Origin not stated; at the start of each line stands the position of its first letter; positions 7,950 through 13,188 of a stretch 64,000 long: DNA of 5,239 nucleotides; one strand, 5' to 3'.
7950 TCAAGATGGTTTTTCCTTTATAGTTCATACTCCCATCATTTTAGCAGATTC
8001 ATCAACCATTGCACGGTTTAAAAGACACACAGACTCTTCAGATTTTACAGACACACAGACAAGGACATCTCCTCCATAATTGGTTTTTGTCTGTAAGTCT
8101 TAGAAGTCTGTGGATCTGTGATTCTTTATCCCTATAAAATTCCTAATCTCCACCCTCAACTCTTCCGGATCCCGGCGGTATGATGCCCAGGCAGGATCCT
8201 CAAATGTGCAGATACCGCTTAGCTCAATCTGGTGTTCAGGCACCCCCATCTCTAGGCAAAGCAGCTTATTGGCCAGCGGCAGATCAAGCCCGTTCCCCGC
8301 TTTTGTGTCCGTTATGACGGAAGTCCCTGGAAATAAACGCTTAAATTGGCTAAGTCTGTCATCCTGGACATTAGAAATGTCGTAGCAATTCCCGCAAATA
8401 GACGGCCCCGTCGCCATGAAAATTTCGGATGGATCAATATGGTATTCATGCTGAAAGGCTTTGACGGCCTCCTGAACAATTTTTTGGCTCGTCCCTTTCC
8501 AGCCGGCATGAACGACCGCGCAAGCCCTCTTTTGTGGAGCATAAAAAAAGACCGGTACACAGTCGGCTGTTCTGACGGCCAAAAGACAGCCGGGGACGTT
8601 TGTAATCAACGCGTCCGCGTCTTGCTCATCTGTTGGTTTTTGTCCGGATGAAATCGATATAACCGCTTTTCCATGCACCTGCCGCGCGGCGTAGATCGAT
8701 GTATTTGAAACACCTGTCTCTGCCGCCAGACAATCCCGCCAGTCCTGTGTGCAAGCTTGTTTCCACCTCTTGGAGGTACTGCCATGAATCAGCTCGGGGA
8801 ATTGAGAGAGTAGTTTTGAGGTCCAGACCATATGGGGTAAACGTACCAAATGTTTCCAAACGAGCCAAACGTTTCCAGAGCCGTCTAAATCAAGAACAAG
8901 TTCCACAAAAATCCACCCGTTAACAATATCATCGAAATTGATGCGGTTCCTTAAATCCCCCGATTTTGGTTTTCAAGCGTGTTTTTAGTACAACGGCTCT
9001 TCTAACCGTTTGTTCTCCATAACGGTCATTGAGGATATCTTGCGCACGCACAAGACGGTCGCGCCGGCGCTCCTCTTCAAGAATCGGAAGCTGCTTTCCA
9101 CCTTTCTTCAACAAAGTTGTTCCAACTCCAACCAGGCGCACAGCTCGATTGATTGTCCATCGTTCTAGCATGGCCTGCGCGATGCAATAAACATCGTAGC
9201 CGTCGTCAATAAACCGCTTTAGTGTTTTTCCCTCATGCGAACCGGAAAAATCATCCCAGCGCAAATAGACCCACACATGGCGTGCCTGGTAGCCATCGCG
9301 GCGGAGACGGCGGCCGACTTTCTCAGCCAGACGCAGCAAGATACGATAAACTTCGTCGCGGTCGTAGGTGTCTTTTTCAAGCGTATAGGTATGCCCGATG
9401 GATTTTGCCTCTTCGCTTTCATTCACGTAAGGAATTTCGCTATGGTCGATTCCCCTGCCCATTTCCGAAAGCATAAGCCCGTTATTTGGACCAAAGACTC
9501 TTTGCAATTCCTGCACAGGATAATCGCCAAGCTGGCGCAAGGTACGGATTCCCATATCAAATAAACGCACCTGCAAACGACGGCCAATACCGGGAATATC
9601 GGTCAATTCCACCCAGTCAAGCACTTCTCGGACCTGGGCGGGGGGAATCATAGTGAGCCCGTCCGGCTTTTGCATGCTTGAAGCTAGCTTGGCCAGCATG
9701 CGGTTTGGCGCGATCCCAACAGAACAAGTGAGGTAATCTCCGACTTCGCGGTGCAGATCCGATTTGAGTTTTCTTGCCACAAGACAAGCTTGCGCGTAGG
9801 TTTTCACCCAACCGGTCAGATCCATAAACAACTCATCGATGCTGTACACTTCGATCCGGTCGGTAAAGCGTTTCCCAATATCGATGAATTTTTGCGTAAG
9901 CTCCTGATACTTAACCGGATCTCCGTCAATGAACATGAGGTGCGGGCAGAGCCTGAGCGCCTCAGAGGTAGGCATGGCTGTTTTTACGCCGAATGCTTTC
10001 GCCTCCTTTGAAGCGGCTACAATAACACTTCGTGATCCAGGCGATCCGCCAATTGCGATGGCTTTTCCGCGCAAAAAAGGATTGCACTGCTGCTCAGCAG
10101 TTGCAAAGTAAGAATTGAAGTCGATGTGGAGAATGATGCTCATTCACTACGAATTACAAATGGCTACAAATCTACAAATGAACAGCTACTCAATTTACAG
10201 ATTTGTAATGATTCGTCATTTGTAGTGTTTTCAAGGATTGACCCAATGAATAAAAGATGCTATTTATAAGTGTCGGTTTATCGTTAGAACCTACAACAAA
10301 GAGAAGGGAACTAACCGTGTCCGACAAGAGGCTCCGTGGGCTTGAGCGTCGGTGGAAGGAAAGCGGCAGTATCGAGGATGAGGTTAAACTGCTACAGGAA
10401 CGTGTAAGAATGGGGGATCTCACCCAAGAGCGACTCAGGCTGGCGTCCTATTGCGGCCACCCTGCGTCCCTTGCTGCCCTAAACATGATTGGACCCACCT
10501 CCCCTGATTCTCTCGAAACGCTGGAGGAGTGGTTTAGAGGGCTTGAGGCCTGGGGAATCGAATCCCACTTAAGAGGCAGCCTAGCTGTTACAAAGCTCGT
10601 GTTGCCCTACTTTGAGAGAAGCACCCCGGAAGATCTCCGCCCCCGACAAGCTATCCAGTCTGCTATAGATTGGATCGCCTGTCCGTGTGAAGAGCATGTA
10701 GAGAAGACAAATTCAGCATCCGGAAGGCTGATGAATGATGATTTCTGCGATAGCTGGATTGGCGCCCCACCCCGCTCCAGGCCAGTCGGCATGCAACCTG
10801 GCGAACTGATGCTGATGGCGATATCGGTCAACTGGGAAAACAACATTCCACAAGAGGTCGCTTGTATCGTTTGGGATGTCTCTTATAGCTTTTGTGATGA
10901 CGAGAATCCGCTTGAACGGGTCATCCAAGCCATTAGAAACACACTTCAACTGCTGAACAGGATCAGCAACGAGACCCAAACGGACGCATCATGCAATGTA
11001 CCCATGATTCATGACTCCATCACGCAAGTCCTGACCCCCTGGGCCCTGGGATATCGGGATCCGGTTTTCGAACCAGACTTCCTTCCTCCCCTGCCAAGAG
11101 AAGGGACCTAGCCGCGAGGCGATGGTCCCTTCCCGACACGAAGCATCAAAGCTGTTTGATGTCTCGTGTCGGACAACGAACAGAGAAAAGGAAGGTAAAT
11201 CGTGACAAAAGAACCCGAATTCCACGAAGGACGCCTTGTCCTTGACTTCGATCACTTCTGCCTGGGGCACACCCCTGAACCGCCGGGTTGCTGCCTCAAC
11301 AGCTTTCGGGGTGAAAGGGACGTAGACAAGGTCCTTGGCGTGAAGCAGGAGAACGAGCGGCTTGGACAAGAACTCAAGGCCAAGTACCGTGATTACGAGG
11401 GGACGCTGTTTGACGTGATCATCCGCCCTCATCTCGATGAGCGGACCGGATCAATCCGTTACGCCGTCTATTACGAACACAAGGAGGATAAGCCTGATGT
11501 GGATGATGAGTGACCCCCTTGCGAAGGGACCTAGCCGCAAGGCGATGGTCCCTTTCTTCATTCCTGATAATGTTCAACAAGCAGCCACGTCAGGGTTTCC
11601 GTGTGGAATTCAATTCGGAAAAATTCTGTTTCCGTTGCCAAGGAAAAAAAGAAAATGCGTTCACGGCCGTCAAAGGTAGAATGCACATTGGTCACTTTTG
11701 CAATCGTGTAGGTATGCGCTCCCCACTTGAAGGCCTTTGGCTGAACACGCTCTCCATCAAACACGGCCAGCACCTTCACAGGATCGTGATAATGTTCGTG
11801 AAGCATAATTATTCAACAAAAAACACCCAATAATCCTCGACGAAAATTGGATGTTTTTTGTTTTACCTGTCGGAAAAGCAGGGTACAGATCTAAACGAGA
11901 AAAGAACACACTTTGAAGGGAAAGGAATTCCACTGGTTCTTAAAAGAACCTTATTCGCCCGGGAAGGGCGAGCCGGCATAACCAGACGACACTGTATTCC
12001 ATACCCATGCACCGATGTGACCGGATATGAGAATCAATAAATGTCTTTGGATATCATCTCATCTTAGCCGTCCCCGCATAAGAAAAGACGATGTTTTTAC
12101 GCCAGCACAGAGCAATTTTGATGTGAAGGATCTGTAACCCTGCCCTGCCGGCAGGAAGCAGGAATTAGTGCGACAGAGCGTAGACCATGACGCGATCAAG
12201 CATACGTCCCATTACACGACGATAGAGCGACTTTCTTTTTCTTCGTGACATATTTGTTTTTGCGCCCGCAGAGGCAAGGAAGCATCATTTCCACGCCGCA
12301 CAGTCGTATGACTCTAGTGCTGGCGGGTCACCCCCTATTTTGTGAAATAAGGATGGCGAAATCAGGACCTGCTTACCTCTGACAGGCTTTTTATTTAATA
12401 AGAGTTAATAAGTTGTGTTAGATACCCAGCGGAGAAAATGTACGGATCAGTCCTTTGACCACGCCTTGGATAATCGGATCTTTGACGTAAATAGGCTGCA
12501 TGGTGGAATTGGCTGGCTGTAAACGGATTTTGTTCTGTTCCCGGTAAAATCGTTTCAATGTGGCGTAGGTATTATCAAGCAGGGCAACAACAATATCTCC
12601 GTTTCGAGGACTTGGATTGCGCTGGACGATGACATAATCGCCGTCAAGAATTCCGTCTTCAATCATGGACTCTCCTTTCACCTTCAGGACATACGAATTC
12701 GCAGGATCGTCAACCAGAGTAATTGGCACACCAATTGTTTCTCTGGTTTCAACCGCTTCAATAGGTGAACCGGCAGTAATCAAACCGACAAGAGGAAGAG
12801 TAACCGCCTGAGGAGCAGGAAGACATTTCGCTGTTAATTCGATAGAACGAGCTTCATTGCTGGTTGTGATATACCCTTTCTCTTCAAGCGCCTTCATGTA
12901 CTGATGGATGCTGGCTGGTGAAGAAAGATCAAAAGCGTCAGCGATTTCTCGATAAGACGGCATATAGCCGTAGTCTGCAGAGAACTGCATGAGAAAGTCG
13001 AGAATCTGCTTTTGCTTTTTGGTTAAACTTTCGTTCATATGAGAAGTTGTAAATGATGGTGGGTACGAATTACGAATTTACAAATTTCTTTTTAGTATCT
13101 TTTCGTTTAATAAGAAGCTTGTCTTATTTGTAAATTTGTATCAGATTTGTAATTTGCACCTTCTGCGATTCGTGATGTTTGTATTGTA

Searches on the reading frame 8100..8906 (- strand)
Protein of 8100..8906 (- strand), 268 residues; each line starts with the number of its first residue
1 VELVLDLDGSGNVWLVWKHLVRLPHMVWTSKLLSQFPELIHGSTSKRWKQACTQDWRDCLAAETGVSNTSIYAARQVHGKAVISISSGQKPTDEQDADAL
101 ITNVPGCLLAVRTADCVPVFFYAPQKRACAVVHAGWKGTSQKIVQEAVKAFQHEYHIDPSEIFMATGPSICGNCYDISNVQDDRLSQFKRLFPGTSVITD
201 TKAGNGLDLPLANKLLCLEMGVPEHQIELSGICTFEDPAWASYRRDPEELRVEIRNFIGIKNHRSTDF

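Call 72: search_protein_families(library=pfam, proteins=[window:8100-8906:-])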
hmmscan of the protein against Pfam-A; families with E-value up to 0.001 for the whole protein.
window:8100-8906:- (268 aa): 1 family
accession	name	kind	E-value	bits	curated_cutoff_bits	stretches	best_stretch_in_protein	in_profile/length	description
PF02578.20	Cu-oxidase_4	-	3e-51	174.6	22.9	1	54-247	29-227/238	Multi-copper polyphenol oxidoreductase laccase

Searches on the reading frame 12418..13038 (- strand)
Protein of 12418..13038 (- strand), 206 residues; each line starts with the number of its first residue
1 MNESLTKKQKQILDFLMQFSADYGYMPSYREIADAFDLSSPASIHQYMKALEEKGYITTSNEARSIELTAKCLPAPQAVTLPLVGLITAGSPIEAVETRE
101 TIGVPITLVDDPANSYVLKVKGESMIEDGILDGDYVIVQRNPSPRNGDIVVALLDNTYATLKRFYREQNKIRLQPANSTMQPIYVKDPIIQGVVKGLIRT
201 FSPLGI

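Call 22: search_protein_families(library=pfam, proteins=[window:12418-13038:-])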
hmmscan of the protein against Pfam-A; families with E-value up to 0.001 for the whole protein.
window:12418-13038:- (206 aa): 4 families
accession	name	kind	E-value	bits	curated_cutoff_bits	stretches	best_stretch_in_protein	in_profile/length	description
PF00717.28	Peptidase_S24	-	5.7e-31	107.1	23.3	1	82-194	1-115/116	Peptidase S24-like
PF01726.22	LexA_DNA_bind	-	4.5e-17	62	23.7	1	3-62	2-61/65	LexA DNA binding domain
PF13412.12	HTH_24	-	5e-05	23.2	21.9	1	28-58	19-48/48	Winged helix-turn-helix DNA-binding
PF13730.12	HTH_36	-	0.00058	20.1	25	1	5-57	3-55/55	Helix-turn-helix domain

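Call 23: find_related_loci(query=window:12418-13038:-, collection=genome_contigs, flank=4000)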
Query window:12418-13038:- (206 aa) in genome_contigs; peptide patterns used: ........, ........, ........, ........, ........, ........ (x = any residue, [..] = any of these).
599 stretches matched a pattern (row limit reached: there are more); 441 encode a relative of the query (tblastn E <= 1e-3); the best 80 are kept; 80 distinct loci.
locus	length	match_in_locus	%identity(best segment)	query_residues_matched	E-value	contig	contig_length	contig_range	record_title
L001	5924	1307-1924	80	1-205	6e-112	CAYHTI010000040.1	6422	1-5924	MAG TPA_asm: uncultured Gammaproteobacteria bacterium isolate ERP119705_co15_179 genome assembly, contig: NODE_15430_len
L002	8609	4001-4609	81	1-202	2e-111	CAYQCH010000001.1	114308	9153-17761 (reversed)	MAG TPA_asm: uncultured Gammaproteobacteria bacterium isolate SRP329715_co1_137 genome assembly, contig: NODE_164_length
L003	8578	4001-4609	67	1-202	3e-90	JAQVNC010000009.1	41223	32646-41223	MAG: Patescibacteria group bacterium isolate STF1_148 NODE_1850_length_41223_cov_5.799470_Sandtown_F1, whole genome shot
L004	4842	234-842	65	1-202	5e-90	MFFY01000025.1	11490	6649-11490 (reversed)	MAG: Candidatus Falkowbacteria bacterium RIFCSPLOWO2_12_FULL_45_13 rifcsplowo2_12_scaffold_25812, whole genome shotgun s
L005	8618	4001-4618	68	1-204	2e-89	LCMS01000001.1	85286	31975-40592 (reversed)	MAG: Candidatus Uhrbacteria bacterium GW2011_GWE2_46_68 UX57_C0001, whole genome shotgun sequence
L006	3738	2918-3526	65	1-202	9e-90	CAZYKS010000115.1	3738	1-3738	MAG TPA_asm: uncultured Gammaproteobacteria bacterium isolate SRP214966_co3_413 genome assembly, contig: NODE_54016_leng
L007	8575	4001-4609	66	1-202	3e-88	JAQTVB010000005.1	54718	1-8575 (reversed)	MAG: Patescibacteria group bacterium isolate STB_78 NODE_1201_length_54718_cov_3.769248_Sandtown_B, whole genome shotgun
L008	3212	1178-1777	65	3-201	2e-88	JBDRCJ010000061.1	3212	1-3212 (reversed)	MAG: Patescibacteria group bacterium isolate MEGAHIT-group-1.177 k141_5574532, whole genome shotgun sequence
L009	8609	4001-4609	65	1-202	3e-87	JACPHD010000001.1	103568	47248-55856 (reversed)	MAG: Parcubacteria group bacterium isolate NC_groundwater_405_Ag_B-0.1um_41_14 GD18-4_B1_scaffold_38162, whole genome sh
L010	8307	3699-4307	65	1-202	3e-87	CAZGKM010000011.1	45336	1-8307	MAG TPA_asm: uncultured Gammaproteobacteria bacterium isolate SRP319275_co4_39 genome assembly, contig: NODE_452_length_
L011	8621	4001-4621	64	1-206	4e-87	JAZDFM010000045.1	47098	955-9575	MAG: bacterium isolate MEGAHIT-group-0.207 k141_12489345, whole genome shotgun sequence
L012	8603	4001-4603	64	1-201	1e-86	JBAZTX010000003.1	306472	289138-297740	MAG: Patescibacteria group bacterium isolate SO_2017_GW1_213 NODE_275_length_306472_cov_18.503805_OW334_2017, whole geno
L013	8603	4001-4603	64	1-201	1e-86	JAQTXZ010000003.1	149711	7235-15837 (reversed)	MAG: Patescibacteria group bacterium isolate STC_25 NODE_250_length_149711_cov_7.202876_Sandtown_C, whole genome shotgun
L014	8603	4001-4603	63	1-201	5e-86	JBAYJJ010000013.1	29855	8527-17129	MAG: Patescibacteria group bacterium isolate SO_2016_GW1_53 scaffold02773_OW334_2016, whole genome shotgun sequence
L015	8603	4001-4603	66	2-201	2e-85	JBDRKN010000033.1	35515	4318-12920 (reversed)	MAG: bacterium isolate MEGAHIT-group-1.725 k141_2206443, whole genome shotgun sequence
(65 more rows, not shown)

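Call 35: find_encoding_contigs(protein=window:12418-13038:-, flank=10000, max_places=10)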
Protein window:12418-13038:- (206 aa): 2 contigs read that carry it; 2 places shown.
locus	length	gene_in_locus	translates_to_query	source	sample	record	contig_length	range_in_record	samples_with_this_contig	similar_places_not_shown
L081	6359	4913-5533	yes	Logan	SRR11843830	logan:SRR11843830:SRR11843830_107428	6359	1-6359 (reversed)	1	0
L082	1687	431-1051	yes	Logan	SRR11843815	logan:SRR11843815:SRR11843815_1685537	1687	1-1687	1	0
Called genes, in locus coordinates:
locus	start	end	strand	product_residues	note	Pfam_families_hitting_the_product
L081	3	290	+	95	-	?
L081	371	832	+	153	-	PF01161:PBP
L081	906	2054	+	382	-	PF00390:malic, PF03949:Malic_M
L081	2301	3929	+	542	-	-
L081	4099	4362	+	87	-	PF04070:DUF378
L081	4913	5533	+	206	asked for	PF01726:LexA_DNA_bind, PF00717:Peptidase_S24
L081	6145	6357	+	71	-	?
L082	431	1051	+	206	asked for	PF01726:LexA_DNA_bind, PF00717:Peptidase_S24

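Call 59: find_homologous_proteins(query=window:12418-13038:-, max_evalue=1e-60)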
Query window:12418-13038:- (206 aa): 1780 proteins with E <= 1e-60 among 8000 candidates; the best 120 are listed.
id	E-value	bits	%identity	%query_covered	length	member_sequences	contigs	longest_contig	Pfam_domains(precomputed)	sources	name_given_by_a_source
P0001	2.3e-129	446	100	100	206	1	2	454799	PF00717.29,PF01726.23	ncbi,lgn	-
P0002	2.1e-112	391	87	99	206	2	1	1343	PF00717.29,PF01726.23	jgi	-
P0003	6.8e-109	380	84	99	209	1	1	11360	PF00717.29,PF01726.23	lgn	-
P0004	4.6e-108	377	85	98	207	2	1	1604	PF00717.29,PF01726.23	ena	-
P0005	5.0e-108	377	84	99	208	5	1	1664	PF00717.29,PF01726.23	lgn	-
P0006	1.6e-107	375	83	98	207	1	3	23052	PF00717.29,PF01726.23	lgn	-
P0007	8.7e-106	370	81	99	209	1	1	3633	PF13412.13,PF00717.29,PF01726.23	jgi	jgi:repressor LexA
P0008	1.7e-105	369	82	98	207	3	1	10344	PF00717.29,PF01726.23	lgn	-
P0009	1.1e-104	366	83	98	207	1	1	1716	PF00717.29,PF01726.23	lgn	-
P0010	2.4e-104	365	82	98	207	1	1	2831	PF00717.29,PF01726.23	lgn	-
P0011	4.2e-104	364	82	98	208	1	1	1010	PF00717.29,PF01726.23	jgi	-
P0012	4.9e-104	364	83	98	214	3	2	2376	PF00717.29,PF01726.23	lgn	-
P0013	6.5e-104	363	82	98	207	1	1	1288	PF00717.29,PF01726.23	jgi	jgi:repressor LexA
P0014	1.3e-103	362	79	100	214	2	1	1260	PF13412.13,PF00717.29,PF01726.23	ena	-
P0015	2.1e-103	362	81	100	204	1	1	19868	PF00717.29,PF01726.23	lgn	-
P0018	7.8e-103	360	81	98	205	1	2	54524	PF13730.13,PF00717.29,PF01726.23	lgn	-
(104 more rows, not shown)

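Call 60: find_encoding_contigs(protein=P0003, flank=10000, max_places=2)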
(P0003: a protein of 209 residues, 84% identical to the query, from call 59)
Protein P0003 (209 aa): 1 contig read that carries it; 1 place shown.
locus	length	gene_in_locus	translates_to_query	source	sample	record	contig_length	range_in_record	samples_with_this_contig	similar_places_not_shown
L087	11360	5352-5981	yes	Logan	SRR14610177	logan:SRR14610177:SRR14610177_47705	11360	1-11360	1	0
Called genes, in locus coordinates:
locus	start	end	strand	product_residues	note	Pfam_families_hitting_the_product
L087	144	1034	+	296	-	PF00730:HhH-GPD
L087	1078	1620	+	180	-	PF18920:DUF5671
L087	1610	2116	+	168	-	-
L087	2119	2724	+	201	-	PF01161:PBP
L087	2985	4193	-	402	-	-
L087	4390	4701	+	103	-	PF04070:DUF378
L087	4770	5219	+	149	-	PF01243:PNPOx_N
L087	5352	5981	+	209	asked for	PF01726:LexA_DNA_bind, PF00717:Peptidase_S24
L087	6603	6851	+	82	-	-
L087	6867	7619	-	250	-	-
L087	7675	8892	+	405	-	PF00817:IMS, PF21999:IMS_HHH_1, PF11799:IMS_C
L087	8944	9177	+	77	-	-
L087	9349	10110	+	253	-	PF02578:Cu-oxidase_4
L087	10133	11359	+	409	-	?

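Call 61: find_encoding_contigs(protein=P0006, flank=10000, max_places=2)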
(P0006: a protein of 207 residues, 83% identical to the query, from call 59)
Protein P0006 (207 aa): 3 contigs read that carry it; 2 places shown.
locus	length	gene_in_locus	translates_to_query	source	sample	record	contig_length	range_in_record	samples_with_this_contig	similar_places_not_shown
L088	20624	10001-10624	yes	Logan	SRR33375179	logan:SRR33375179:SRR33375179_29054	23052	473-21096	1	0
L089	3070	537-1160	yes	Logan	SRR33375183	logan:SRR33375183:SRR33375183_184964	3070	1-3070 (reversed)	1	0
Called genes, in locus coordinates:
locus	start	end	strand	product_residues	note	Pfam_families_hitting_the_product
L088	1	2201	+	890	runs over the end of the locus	?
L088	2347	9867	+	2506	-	PF13385:Laminin_G_3, PF02973:Sialidase (faint), PF22904:NOMO1-like_2nd (faint), PF13385:Laminin_G_3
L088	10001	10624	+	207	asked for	PF01726:LexA_DNA_bind, PF00717:Peptidase_S24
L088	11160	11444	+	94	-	-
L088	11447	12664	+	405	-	PF00817:IMS, PF21999:IMS_HHH_1, PF11799:IMS_C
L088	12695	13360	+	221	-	PF02578:Cu-oxidase_4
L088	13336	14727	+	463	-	PF21799:MurD-like_N, PF08245:Mur_ligase_M, PF02875:Mur_ligase_C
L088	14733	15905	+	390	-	PF01098:FTSW_RODA_SPOVE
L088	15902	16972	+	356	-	PF03033:Glyco_transf_28, PF04101:Glyco_tran_28_C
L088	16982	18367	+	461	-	PF01225:Mur_ligase, PF08245:Mur_ligase_M, PF02875:Mur_ligase_C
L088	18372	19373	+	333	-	PF01565:FAD_binding_4, PF02873:MurB_C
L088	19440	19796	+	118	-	PF02482:Ribosomal_S30AE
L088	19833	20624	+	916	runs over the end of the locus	?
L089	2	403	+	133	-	?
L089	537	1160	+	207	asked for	PF01726:LexA_DNA_bind, PF00717:Peptidase_S24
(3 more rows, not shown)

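Call 62: find_encoding_contigs(protein=P0018, flank=10000, max_places=2)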
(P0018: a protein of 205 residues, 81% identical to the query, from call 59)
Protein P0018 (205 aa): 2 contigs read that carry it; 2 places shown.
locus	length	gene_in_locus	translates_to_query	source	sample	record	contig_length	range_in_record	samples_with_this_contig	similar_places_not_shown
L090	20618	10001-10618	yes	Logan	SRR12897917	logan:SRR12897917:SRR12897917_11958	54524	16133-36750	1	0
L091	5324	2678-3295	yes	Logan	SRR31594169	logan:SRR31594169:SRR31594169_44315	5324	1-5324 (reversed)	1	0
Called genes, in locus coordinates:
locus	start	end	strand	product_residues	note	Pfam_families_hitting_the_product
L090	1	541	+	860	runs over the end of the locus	PF02412:TSP_3 (weak), PF13948:DUF4215 (faint)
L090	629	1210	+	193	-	-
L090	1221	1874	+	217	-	PF18884:TSP3_bac (weak)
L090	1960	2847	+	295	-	-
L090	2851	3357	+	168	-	PF02130:YbeY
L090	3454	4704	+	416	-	PF11104:PilM_2 (faint), PF02491:SHS2_FTSA, PF06723:MreB_Mbl, PF14450:FtsA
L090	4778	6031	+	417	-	PF00091:Tubulin, PF12327:FtsZ_C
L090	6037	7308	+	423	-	PF19425:Csd3_N2, PF01551:Peptidase_M23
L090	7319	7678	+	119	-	-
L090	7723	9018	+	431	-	PF10459:Peptidase_S46 (faint), PF00089:Trypsin, PF13365:Trypsin_2, PF13180:PDZ_2, PF00595:PDZ (weak), PF17820:PDZ_6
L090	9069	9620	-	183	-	-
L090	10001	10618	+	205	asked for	PF01726:LexA_DNA_bind, PF13730:HTH_36 (weak), PF00717:Peptidase_S24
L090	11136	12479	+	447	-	PF18306:LDcluster4, PF03641:Lysine_decarbox, PF18306:LDcluster4, PF03641:Lysine_decarbox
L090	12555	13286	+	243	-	PF01255:Prenyltransf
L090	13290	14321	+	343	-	PF02547:Queuosine_synth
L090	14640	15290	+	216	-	PF02163:Peptidase_M50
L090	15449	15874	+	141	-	PF00164:Ribosom_S12_S23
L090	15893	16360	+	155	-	PF00177:Ribosomal_S7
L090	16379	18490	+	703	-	PF00009:GTP_EFTU, PF03144:GTP_EFTU_D2, PF22042:EF-G_D2, PF14492:EFG_III, PF16658:RF3_C, PF03764:EFG_IV, PF00679:EFG_C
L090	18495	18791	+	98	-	-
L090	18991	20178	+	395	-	PF00009:GTP_EFTU, PF03144:GTP_EFTU_D2, PF03143:GTP_EFTU_D3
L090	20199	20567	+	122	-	PF00338:Ribosomal_S10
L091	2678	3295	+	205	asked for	PF01726:LexA_DNA_bind, PF13730:HTH_36 (weak), PF00717:Peptidase_S24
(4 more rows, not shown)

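Call 63: find_encoding_contigs(protein=P0002, flank=10000, max_places=2)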
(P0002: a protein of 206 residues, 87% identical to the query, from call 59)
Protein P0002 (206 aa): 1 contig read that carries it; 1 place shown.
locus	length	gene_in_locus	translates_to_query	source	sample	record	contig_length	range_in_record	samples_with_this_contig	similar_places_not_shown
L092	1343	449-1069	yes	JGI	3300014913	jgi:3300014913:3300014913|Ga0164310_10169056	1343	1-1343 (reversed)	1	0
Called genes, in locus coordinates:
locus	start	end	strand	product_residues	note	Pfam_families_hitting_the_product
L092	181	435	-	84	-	-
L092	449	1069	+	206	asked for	PF01726:LexA_DNA_bind, PF00717:Peptidase_S24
